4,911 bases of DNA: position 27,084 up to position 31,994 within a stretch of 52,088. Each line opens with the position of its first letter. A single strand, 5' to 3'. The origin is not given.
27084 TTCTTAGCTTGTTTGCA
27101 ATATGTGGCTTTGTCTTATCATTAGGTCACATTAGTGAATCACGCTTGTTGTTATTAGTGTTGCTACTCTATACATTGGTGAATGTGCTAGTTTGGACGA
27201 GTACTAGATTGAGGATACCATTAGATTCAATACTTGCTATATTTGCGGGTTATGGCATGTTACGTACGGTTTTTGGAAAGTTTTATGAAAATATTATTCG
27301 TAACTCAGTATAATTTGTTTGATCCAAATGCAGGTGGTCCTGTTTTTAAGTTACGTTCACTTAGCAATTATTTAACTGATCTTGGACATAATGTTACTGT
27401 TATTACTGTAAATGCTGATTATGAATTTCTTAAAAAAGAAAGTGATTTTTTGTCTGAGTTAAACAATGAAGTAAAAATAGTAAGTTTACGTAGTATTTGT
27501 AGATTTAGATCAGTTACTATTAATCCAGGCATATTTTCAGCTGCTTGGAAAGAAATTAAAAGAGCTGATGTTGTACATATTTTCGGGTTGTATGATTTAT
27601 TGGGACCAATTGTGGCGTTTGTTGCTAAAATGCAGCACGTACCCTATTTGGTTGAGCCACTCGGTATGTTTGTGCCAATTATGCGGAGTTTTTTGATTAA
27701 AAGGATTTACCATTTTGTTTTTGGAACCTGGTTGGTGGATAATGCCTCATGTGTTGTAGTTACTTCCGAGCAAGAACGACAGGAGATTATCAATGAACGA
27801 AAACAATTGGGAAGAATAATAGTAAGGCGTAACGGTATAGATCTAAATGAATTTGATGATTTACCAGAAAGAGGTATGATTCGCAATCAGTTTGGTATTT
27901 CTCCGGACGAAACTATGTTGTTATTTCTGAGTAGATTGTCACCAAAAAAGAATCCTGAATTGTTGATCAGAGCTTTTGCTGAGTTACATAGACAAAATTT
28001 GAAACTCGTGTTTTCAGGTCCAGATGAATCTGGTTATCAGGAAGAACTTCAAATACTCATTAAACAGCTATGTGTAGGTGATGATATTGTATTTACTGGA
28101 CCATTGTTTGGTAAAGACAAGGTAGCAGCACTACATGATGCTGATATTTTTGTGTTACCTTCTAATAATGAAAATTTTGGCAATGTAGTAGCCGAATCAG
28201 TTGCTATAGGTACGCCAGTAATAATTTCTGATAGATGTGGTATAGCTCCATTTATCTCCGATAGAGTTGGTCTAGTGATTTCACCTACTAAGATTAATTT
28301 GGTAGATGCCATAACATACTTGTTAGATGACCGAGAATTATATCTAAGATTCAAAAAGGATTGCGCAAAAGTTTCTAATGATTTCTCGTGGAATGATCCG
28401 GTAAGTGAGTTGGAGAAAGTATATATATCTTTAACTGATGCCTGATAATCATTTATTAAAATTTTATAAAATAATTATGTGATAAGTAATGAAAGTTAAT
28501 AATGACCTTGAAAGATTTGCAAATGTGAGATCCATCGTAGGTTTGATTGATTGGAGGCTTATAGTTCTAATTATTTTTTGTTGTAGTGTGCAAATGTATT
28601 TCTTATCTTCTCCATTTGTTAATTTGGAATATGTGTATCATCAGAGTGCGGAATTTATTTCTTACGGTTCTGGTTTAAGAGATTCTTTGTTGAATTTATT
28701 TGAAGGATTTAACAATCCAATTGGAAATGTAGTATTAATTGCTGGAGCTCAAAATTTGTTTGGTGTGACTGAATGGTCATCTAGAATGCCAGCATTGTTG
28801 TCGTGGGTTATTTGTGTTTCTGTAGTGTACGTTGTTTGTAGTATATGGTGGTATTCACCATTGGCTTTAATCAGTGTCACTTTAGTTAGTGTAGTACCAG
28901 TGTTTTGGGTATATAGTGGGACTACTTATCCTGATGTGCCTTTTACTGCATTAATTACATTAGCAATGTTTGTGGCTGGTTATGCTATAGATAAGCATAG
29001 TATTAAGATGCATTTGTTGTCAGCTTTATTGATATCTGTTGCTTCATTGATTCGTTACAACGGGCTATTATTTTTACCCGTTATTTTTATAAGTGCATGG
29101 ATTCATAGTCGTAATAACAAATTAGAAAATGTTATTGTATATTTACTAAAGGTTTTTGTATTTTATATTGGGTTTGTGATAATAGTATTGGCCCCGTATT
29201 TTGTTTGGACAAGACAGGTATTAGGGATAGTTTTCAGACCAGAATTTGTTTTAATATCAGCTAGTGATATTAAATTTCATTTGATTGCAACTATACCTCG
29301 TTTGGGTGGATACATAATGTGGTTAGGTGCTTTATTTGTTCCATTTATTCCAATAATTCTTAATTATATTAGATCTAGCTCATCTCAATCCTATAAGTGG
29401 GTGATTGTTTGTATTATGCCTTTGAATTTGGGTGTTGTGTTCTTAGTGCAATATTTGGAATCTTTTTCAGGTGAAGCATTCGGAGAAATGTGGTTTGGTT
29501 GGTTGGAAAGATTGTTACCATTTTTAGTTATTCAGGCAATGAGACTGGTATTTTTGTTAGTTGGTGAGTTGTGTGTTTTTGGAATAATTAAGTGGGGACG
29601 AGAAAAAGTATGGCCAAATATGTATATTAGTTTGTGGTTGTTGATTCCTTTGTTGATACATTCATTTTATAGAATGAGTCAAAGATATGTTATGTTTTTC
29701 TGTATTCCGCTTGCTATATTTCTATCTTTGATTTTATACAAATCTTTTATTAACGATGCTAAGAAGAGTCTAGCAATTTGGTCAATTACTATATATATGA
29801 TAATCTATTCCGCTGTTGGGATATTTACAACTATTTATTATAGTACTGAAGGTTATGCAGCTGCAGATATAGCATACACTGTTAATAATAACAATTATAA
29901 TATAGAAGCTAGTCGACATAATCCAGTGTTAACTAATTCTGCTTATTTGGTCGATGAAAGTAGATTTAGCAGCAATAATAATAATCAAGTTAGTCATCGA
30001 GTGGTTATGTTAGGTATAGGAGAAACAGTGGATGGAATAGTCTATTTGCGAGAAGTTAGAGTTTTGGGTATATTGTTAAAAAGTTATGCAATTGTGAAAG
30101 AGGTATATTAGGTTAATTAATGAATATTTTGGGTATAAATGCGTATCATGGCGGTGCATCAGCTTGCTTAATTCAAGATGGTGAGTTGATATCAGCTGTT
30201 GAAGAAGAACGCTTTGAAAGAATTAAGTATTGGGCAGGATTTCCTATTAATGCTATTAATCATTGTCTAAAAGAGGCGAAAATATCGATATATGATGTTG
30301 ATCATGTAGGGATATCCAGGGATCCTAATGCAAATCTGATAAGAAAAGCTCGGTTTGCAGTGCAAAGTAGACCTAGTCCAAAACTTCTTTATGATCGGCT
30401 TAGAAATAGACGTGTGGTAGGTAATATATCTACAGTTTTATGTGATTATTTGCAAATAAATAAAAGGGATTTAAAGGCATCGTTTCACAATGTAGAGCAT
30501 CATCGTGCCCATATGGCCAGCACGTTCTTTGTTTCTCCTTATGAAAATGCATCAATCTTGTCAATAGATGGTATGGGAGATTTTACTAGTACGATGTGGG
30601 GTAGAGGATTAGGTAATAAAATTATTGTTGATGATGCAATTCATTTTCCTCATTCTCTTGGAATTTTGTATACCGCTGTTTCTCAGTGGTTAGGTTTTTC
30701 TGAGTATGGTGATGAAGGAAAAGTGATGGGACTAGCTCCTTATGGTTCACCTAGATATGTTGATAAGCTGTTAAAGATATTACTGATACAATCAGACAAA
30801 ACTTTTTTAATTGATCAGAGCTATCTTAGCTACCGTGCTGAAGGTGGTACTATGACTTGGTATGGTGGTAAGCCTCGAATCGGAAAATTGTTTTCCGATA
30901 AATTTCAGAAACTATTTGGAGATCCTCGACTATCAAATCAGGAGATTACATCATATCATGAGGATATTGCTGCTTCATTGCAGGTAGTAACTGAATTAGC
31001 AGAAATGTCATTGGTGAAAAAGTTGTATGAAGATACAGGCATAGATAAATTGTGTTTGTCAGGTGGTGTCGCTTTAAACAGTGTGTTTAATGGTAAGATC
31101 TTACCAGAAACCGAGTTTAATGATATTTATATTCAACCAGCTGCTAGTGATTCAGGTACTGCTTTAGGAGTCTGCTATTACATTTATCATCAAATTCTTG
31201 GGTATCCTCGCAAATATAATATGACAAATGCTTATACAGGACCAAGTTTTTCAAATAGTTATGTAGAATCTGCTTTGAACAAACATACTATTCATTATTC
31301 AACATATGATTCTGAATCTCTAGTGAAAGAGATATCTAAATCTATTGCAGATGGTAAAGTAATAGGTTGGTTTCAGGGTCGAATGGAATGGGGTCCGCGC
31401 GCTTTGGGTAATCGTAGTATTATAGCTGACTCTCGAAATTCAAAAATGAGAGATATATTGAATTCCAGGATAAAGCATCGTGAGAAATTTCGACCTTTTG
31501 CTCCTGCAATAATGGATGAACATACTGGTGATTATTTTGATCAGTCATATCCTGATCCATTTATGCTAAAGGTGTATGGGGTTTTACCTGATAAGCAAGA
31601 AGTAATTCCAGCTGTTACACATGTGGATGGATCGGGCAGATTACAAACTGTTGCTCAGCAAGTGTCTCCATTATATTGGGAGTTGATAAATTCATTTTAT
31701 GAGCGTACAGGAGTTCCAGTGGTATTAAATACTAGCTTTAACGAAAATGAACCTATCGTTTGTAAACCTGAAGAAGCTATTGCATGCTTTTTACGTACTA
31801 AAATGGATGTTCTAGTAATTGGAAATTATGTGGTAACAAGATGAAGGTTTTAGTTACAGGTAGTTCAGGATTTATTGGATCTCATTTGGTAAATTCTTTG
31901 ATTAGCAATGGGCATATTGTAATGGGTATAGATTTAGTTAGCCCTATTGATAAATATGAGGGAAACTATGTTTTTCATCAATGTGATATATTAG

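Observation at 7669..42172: Seven GT-C-type polytopic membrane proteins in one locus, five of them not assignable to a known family by eye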

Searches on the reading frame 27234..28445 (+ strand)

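Call 6: search_protein_families(library=pfam, proteins=[window:27234-28445:+], max_evalue=0.001)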
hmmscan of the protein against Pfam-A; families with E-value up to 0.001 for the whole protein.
window:27234-28445:+ (403 aa): 6 families
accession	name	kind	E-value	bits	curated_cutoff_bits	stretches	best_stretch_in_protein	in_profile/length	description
PF00534.26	Glycos_transf_1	-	1.8e-34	119.2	26.4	1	216-375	5-167/172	Glycosyl transferases group 1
PF13692.12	Glyco_trans_1_4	-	3.9e-25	89.2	27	1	228-366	3-142/142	Glycosyl transferases group 1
PF13439.12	Glyco_transf_4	-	1.9e-12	48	28.5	1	40-205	8-169/170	Glycosyltransferase Family 4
PF13579.12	Glyco_trans_4_4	-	4.2e-12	47.1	29.7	1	34-200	1-157/158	Glycosyl transferase 4-like domain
PF20706.3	GT4-conflict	-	7.8e-12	45.3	26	1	225-347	196-326/385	Family 4 Glycosyltransferase in conflict systems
PF13524.12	Glyco_trans_1_2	-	0.00025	21.5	25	1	244-389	5-138/144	Glycosyl transferase-like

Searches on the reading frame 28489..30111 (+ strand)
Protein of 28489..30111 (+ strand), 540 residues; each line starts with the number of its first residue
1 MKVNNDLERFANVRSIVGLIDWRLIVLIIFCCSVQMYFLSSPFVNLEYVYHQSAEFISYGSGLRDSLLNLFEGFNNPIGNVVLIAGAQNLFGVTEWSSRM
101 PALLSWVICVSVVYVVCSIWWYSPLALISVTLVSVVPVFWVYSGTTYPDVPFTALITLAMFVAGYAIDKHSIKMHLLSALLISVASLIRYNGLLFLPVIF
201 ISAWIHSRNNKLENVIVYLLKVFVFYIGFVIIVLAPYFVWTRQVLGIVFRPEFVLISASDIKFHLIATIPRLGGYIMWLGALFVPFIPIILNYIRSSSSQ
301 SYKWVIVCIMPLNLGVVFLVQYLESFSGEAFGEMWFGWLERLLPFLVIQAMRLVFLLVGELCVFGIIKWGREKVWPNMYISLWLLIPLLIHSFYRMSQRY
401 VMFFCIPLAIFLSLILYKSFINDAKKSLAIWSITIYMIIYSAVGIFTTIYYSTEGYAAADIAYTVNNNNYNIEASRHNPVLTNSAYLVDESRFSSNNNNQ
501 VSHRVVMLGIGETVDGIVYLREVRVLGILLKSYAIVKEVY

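Call 4: search_protein_families(library=pfam, proteins=[window:28489-30111:+], max_evalue=0.1)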
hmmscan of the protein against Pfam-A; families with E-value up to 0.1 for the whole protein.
window:28489-30111:+ (540 aa): 1 family
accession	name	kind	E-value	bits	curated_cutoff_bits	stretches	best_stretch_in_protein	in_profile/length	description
PF13231.12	PMT_2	-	2e-13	51.3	26.1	1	81-229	7-154/160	Dolichyl-phosphate-mannose-protein mannosyltransferase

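Call 9: search_protein_families(library=ncbifam, proteins=[window:28489-30111:+], max_evalue=0.1)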
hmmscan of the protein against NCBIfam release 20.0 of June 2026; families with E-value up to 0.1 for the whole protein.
window:28489-30111:+ (540 aa): 1 family
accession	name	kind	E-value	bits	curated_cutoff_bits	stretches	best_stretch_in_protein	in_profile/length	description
NF047440.1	LA3751_2_3_fam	subfamily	1.8e-06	27.1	200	1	90-234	95-234/460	LA_3751/LA_3752 family putative glycosyltransferase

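Call 68: search_solved_structures(query=window:28489-30111:+, max_evalue=1)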
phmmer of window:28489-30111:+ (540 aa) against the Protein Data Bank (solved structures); distinct sequences matched with E-value up to 1: 0.

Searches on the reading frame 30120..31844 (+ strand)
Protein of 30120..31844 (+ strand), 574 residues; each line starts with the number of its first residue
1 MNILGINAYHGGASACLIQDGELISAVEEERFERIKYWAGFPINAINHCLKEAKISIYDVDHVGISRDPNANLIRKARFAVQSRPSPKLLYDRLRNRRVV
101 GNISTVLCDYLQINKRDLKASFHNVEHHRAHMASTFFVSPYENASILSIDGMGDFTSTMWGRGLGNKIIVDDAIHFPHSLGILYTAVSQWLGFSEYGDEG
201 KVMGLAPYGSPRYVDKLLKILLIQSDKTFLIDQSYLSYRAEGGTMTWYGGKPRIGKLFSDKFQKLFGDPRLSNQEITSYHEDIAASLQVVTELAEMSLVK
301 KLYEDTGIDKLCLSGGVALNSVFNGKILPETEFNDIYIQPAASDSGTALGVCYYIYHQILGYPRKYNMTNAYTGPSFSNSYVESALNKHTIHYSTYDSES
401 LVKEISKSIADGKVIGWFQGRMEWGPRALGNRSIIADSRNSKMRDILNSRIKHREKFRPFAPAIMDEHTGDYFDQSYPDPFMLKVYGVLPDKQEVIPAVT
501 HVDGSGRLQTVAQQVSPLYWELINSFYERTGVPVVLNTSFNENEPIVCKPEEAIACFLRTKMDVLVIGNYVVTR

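Call 6: search_protein_families(library=pfam, proteins=[window:30120-31844:+], max_evalue=0.001)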
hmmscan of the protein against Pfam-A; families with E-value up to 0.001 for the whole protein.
window:30120-31844:+ (574 aa): 3 families
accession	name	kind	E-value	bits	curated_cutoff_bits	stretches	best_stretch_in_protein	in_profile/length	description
PF16861.10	Carbam_trans_C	-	2.3e-71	239.3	27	1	407-574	2-170/170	Carbamoyltransferase C-terminus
PF02543.21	Carbam_trans_N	-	3e-59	201.6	24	1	3-351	2-344/346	Carbamoyltransferase N-terminus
PF00814.31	TsaD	-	0.0005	20.3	24.8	0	265-328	190-238/264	tRNA N6-adenosine threonylcarbamoyltransferase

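Call 62: search_protein_families(library=ncbifam, proteins=[window:30120-31844:+], max_evalue=0.00001)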
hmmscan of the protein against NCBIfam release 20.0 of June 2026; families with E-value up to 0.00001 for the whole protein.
window:30120-31844:+ (574 aa): 1 family
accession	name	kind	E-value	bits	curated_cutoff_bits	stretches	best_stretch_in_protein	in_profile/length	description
NF041651.1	nodul_NodU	equivalog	1.3e-49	169.4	1000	1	279-556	269-537/556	nodulation protein NodU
